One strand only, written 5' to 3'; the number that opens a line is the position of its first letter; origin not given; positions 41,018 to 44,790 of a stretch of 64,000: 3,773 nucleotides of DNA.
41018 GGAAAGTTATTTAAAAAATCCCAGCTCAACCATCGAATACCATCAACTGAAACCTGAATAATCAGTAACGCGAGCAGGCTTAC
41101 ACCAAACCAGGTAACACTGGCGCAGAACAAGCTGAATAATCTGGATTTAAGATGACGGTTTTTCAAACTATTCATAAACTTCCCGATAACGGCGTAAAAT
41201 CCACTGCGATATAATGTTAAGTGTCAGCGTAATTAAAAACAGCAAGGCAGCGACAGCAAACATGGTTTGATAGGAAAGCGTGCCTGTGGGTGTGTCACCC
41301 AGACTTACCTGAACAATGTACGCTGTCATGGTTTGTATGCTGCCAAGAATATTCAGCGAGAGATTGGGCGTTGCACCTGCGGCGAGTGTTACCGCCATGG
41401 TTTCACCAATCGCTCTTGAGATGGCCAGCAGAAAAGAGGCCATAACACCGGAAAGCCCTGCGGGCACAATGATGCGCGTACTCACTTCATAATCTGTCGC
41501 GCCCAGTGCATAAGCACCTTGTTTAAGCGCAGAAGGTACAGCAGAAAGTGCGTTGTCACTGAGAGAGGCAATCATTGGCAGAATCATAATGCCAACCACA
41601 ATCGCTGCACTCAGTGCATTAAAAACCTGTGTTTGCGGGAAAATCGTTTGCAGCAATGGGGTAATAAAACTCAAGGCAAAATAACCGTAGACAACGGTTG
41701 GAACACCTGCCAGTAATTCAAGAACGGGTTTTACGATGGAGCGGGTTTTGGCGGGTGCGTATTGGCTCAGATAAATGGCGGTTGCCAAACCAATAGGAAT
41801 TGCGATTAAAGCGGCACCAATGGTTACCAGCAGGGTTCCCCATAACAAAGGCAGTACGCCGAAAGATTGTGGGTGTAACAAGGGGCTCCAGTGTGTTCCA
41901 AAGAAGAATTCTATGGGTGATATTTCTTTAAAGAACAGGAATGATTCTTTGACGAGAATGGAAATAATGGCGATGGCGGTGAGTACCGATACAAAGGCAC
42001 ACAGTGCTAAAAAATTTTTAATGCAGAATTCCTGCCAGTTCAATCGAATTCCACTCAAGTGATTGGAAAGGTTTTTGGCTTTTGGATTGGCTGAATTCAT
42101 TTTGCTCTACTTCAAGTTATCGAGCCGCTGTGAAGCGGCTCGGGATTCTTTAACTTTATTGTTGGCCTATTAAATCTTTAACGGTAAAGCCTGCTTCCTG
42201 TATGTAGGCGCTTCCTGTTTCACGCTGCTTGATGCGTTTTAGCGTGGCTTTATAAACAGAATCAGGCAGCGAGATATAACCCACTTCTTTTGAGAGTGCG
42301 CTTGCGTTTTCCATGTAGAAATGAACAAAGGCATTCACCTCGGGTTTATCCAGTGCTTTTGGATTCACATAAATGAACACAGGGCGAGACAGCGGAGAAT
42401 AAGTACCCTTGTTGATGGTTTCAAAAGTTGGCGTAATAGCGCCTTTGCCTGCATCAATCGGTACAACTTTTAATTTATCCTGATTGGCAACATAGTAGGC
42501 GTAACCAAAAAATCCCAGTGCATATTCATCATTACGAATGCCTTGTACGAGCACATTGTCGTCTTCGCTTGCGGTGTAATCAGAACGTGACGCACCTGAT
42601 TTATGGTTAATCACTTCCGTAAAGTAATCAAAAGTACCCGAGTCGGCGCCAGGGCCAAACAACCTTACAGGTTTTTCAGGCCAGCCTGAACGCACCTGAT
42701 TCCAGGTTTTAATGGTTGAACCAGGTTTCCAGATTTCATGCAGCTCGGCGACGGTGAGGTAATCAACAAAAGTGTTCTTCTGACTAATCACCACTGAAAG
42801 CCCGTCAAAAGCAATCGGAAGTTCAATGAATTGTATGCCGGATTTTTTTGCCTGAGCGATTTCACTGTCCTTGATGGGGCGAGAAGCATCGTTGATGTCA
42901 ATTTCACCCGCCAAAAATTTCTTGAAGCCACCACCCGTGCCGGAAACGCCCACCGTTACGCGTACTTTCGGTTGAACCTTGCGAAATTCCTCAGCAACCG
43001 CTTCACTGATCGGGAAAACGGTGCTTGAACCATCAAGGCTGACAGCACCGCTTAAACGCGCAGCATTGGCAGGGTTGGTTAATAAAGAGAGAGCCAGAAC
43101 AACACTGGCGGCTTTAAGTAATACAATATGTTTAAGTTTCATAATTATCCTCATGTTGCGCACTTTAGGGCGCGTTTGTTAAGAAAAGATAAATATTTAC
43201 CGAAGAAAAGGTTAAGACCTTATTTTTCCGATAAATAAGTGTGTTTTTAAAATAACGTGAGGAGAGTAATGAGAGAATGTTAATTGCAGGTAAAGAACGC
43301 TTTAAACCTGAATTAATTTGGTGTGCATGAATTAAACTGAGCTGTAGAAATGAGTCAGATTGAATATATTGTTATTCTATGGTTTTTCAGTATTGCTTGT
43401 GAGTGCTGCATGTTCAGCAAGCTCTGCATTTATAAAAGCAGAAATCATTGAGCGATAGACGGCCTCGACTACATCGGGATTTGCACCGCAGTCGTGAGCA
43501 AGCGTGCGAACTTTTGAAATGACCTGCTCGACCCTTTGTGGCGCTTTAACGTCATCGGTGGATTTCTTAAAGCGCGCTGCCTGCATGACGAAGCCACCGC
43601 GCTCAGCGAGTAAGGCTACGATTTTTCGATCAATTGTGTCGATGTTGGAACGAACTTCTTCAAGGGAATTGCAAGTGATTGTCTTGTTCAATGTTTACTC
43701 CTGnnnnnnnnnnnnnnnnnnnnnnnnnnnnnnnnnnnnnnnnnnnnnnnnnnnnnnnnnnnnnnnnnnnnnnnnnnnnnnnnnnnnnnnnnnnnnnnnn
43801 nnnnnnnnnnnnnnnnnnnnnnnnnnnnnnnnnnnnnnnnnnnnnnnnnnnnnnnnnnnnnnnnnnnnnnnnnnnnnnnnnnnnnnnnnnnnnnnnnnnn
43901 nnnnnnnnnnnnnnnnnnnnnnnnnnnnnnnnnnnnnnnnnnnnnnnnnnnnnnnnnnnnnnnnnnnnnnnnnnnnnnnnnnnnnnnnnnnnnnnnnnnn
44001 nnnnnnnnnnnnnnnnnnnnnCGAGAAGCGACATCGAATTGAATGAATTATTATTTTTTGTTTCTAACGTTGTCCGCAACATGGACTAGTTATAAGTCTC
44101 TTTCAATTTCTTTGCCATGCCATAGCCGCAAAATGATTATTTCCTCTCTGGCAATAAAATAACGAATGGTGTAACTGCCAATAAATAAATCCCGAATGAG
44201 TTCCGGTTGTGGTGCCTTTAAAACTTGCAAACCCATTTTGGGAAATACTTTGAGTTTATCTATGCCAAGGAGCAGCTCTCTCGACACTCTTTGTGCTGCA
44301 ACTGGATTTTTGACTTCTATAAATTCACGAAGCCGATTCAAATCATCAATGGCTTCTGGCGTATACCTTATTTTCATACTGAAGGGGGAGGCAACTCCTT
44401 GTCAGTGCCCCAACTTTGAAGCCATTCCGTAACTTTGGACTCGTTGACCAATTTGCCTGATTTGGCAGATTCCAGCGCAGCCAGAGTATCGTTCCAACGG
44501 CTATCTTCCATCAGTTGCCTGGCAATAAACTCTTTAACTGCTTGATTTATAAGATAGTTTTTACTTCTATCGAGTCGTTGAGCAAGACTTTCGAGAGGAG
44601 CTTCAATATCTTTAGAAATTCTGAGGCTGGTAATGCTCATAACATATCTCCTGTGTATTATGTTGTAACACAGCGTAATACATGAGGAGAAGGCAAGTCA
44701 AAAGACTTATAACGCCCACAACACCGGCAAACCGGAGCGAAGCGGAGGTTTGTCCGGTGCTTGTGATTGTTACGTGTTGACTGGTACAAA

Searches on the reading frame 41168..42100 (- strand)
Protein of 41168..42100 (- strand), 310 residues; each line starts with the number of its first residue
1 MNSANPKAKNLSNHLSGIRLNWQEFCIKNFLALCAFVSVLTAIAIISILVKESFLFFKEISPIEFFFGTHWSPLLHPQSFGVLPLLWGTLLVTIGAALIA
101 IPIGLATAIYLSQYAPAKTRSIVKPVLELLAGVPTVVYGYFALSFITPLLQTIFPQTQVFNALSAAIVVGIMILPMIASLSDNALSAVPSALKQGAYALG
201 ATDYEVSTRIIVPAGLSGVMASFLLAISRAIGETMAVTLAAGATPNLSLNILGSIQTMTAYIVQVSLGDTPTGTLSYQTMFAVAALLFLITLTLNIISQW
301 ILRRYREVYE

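Call 17: search_protein_families(library=pfam, proteins=[window:41168-42100:-], max_evalue=0.01)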
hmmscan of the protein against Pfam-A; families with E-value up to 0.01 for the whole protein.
window:41168-42100:- (310 aa): 1 family
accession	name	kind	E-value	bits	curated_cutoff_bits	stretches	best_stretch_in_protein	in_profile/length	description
PF00528.27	BPD_transp_1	-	3e-14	53.6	26.4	1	101-306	2-183/184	Binding-protein-dependent transport system inner membrane component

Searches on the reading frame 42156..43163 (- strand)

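Call 17: search_protein_families(library=pfam, proteins=[window:42156-43163:-], max_evalue=0.01)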
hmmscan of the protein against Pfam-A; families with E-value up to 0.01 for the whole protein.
window:42156-43163:- (335 aa): 3 families
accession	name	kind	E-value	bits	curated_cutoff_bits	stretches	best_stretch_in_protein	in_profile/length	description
PF12849.12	PBP_like_2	-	6.9e-39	134.7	27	1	32-284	3-264/267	PBP superfamily domain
PF12727.12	PBP_like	-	2e-11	43.8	27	1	57-283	1-192/193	PBP superfamily domain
PF01547.30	SBP_bac_1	-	0.0011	19.5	26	1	53-287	10-304/307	Bacterial extracellular solute-binding protein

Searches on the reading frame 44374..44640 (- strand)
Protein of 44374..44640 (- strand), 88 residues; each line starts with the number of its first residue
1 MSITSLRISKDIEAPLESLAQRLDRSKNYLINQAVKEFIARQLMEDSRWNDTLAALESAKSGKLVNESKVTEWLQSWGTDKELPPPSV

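Call 17: search_protein_families(library=pfam, proteins=[window:44374-44640:-], max_evalue=0.01)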
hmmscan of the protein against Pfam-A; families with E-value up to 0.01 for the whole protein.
window:44374-44640:- (88 aa): 2 families
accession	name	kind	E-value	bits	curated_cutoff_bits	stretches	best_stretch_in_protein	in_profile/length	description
PF01402.27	RHH_1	-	0.0027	18.1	20.5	1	4-41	2-39/39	Ribbon-helix-helix protein, copG family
PF21775.3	PutA_1st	-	0.0032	17.3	27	1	16-40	8-32/33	PutA, RHH domain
